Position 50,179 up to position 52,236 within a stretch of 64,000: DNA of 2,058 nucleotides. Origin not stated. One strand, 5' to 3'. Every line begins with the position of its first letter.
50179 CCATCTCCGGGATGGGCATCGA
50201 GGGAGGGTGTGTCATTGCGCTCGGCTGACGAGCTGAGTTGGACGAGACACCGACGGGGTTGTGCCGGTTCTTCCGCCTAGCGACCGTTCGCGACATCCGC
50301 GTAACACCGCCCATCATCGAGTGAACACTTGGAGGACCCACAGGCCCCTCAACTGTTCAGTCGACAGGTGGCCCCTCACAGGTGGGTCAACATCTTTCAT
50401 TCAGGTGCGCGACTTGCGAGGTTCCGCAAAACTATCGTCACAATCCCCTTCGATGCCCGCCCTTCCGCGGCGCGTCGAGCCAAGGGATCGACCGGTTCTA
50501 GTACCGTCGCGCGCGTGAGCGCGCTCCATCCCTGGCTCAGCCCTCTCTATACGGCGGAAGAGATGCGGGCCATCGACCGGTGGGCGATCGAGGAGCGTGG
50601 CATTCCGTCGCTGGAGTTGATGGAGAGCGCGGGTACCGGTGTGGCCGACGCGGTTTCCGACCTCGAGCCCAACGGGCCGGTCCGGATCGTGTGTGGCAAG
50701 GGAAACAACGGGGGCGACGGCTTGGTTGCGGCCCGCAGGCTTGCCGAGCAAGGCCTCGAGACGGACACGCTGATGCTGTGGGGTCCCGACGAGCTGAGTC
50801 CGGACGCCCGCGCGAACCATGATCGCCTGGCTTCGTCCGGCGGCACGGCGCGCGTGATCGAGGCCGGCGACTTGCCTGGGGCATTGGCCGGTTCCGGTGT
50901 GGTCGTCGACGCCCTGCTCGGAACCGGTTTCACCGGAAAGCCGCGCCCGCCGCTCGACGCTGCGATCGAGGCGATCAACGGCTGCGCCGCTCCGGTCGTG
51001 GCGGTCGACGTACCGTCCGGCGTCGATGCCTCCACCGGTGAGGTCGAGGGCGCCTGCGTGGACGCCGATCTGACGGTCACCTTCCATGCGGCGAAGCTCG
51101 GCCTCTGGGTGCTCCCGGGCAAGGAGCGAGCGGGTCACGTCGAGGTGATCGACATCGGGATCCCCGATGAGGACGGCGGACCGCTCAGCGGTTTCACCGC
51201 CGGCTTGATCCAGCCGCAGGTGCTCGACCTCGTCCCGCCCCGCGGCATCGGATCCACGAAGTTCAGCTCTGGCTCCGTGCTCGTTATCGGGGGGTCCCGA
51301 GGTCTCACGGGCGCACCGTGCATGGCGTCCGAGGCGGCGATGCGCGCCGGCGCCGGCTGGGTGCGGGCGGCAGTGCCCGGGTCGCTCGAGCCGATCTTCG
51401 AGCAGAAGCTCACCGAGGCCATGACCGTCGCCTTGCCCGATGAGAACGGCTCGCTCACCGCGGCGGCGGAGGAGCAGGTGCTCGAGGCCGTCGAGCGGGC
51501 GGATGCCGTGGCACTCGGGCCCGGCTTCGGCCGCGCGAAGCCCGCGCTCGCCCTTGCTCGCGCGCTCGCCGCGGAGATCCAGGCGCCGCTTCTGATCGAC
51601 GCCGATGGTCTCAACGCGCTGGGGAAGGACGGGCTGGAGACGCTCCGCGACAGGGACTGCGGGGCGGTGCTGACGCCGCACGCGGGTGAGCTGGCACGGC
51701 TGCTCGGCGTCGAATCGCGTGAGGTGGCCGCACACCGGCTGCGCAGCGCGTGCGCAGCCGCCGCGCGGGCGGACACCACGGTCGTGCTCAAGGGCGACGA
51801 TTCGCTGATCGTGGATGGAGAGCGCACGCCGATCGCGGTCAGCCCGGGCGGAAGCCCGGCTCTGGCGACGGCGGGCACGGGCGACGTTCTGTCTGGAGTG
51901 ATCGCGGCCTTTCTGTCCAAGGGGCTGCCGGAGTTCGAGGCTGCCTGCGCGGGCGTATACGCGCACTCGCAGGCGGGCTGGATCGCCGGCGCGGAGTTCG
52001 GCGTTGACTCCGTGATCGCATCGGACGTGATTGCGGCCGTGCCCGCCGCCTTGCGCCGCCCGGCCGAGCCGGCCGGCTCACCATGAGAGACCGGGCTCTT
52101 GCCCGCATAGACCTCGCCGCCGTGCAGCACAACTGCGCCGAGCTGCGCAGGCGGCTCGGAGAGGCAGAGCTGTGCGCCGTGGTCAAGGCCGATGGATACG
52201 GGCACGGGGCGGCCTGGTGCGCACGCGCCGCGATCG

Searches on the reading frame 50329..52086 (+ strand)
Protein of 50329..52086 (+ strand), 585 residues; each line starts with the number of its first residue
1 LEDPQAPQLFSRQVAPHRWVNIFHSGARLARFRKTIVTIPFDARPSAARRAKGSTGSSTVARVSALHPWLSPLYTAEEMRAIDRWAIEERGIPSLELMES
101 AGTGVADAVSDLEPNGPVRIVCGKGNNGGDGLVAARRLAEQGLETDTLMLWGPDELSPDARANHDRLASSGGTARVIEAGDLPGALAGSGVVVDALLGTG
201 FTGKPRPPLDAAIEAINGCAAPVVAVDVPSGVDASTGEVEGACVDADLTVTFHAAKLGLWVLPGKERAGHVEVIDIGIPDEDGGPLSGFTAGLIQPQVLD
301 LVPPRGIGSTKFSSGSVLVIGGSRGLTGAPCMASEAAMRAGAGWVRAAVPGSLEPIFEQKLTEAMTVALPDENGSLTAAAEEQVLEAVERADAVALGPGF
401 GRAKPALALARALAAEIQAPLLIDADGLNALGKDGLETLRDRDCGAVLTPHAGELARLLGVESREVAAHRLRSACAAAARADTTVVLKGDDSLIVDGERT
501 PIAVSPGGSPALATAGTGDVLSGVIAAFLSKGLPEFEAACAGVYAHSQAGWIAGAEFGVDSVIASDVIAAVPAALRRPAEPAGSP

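Call 21: search_protein_families(library=pfam, proteins=[window:50329-52086:+], max_evalue=0.01)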
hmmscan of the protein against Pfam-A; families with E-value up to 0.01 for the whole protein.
window:50329-52086:+ (585 aa): 5 families
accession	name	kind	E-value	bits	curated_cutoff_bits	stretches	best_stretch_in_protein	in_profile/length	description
PF01256.23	Carb_kinase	-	3.4e-47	161.4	27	1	317-570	1-239/242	NAD(P)H-hydrate dehydratase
PF03853.21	YjeF_N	-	9.2e-44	149.8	24.9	1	95-258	2-169/169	YjeF-related protein N-terminus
PF02110.20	HK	-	1.6e-06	28.1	27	1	414-551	75-220/247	Hydroxyethylthiazole kinase family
PF08543.17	Phos_pyr_kin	-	5.5e-05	23.1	27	1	419-539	92-221/246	Phosphomethylpyrimidine kinase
PF00294.29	PfkB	-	0.0077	16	25.8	0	371-542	110-282/302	pfkB family carbohydrate kinase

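Call 42: find_homologous_proteins(query=window:50530-52086:+, max_evalue=1e-80)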
Query window:50530-52086:+ (518 aa): 7892 proteins with E <= 1e-80 among 8000 candidates; the best 120 are listed.
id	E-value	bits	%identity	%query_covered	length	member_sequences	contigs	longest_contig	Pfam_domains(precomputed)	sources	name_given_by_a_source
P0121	0.0e+0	1062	96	100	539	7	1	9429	PF08543.18,PF01256.23,PF02110.21,PF03853.22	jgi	jgi:ADP-dependent NAD(P)H-hydrate dehydratase / NAD(P)H-hydrate epimerase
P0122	4.0e-291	984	90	99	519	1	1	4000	PF01256.23,PF02110.21,PF03853.22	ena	-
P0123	3.6e-224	764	73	99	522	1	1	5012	PF01256.23,PF02110.21,PF03853.22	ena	-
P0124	1.3e-222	758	71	100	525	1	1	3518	PF08543.18,PF01256.23,PF03853.22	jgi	jgi:hydroxyethylthiazole kinase-like uncharacterized protein yjeF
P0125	6.7e-222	756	70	99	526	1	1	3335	PF08543.18,PF01256.23,PF02110.21,PF03853.22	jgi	jgi:ADP-dependent NAD(P)H-hydrate dehydratase / NAD(P)H-hydrate epimerase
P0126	7.8e-221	753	71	99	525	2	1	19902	PF08543.18,PF01256.23,PF02110.21,PF03853.22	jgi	-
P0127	7.9e-220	749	71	99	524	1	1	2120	PF08543.18,PF01256.23,PF02110.21,PF03853.22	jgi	jgi:hydroxyethylthiazole kinase-like uncharacterized protein yjeF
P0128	1.8e-218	745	70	100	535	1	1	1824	PF08543.18,PF01256.23,PF02110.21,PF03853.22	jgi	jgi:NAD(P)H-hydrate epimerase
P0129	9.4e-218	742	71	99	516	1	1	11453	PF01256.23,PF03853.22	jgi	jgi:ADP-dependent NAD(P)H-hydrate dehydratase / NAD(P)H-hydrate epimerase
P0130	3.6e-217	740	70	99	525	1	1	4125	PF08543.18,PF01256.23,PF02110.21,PF03853.22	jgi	jgi:NAD(P)H-hydrate epimerase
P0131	6.7e-215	733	69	99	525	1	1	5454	PF08543.18,PF01256.23,PF02110.21,PF03853.22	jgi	jgi:hydroxyethylthiazole kinase-like uncharacterized protein yjeF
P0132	7.2e-212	723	69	99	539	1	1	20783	PF01256.23,PF03853.22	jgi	jgi:hydroxyethylthiazole kinase-like uncharacterized protein yjeF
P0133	1.8e-211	722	69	99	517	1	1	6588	PF01256.23,PF02110.21,PF03853.22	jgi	jgi:ADP-dependent NAD(P)H-hydrate dehydratase / NAD(P)H-hydrate epimerase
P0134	1.7e-209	715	69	99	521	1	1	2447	PF01256.23,PF03853.22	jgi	jgi:ADP-dependent NAD(P)H-hydrate dehydratase / NAD(P)H-hydrate epimerase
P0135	5.4e-209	713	69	98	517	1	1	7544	PF08543.18,PF01256.23,PF02110.21,PF03853.22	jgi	jgi:ADP-dependent NAD(P)H-hydrate dehydratase / NAD(P)H-hydrate epimerase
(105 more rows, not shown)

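Call 43: find_encoding_contigs(protein=P0121, flank=10000, max_places=4)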
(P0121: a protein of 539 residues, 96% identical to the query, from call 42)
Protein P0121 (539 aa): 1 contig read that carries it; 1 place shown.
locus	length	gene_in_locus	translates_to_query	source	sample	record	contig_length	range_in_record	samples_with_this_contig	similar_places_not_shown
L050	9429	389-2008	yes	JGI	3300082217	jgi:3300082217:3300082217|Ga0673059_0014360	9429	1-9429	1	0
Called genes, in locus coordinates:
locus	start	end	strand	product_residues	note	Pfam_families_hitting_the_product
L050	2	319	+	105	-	?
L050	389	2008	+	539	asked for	PF03853:YjeF_N, PF01256:Carb_kinase, PF02110:HK (weak), PF08543:Phos_pyr_kin (faint)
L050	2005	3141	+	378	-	PF01168:Ala_racemase_N, PF00842:Ala_racemase_C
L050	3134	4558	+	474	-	PF01743:PolyA_pol, PF12627:PolyA_pol_RNAbd, PF01966:HD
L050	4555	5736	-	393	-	PF04389:Peptidase_M28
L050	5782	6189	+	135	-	PF11969:DcpS_C, PF01230:HIT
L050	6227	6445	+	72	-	PF01176:eIF-1a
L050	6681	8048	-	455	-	PF01425:Amidase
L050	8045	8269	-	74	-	-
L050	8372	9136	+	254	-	-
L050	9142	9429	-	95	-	?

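Call 44: find_encoding_contigs(protein=P0122, flank=10000, max_places=4)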
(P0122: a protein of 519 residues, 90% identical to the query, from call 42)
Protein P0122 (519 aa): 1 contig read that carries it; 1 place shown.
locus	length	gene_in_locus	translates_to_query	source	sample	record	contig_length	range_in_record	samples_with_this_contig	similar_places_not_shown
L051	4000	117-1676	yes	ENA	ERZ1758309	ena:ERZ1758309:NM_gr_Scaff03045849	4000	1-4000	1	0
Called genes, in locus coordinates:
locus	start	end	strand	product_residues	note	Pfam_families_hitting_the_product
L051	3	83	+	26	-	?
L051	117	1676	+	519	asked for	PF03853:YjeF_N, PF01256:Carb_kinase, PF02110:HK (weak)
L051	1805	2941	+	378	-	PF01168:Ala_racemase_N, PF00842:Ala_racemase_C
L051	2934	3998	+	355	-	?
